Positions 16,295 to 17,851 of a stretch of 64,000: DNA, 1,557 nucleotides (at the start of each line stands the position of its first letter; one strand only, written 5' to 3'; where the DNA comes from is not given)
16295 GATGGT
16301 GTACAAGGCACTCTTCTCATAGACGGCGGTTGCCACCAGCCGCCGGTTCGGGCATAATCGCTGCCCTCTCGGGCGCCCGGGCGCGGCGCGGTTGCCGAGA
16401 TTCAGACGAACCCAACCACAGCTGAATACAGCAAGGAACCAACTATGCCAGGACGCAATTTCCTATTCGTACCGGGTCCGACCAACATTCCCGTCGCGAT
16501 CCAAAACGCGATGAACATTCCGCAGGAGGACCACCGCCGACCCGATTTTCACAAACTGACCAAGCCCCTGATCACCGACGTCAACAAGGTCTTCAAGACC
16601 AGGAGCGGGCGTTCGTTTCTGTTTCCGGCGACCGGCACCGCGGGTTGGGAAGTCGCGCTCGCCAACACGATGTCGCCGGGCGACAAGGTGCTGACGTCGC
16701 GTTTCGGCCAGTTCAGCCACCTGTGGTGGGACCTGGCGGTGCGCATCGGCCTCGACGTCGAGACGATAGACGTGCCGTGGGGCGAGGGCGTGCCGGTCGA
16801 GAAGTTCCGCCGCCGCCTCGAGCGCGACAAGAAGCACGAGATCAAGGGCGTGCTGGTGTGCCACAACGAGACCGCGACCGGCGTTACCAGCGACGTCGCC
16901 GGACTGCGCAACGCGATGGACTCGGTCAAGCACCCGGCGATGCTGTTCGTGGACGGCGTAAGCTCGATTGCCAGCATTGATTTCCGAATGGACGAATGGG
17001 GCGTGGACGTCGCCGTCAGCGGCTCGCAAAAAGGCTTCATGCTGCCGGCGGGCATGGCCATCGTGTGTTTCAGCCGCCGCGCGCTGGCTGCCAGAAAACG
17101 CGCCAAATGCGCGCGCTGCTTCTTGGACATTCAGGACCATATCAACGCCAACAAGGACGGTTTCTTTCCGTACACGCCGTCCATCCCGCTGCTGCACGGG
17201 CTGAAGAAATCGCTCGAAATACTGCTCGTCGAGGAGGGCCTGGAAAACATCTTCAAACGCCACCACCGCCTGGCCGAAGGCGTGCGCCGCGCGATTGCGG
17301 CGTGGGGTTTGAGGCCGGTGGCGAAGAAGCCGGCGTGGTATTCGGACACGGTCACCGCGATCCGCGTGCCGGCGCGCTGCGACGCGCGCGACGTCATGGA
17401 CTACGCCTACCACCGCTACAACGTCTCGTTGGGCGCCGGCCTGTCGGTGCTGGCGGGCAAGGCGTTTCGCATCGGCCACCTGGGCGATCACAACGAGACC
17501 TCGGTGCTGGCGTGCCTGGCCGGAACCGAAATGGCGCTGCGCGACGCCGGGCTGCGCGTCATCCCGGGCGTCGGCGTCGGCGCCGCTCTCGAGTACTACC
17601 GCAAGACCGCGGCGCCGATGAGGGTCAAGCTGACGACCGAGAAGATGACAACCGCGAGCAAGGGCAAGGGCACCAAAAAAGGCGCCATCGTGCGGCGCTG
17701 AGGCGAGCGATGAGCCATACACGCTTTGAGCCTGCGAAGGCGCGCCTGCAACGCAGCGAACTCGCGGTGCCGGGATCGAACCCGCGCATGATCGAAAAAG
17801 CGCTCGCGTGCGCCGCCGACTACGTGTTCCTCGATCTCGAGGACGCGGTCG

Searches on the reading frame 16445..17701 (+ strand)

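Call 46: search_protein_families(library=pfam, proteins=[window:16445-17701:+], max_evalue=0.0001)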
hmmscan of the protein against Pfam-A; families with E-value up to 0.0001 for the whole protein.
window:16445-17701:+ (418 aa): 1 family
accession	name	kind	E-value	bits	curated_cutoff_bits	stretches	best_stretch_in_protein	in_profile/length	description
PF00266.25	Aminotran_5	-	8.1e-23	81.4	21.5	1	38-335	44-341/371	Aminotransferase class-V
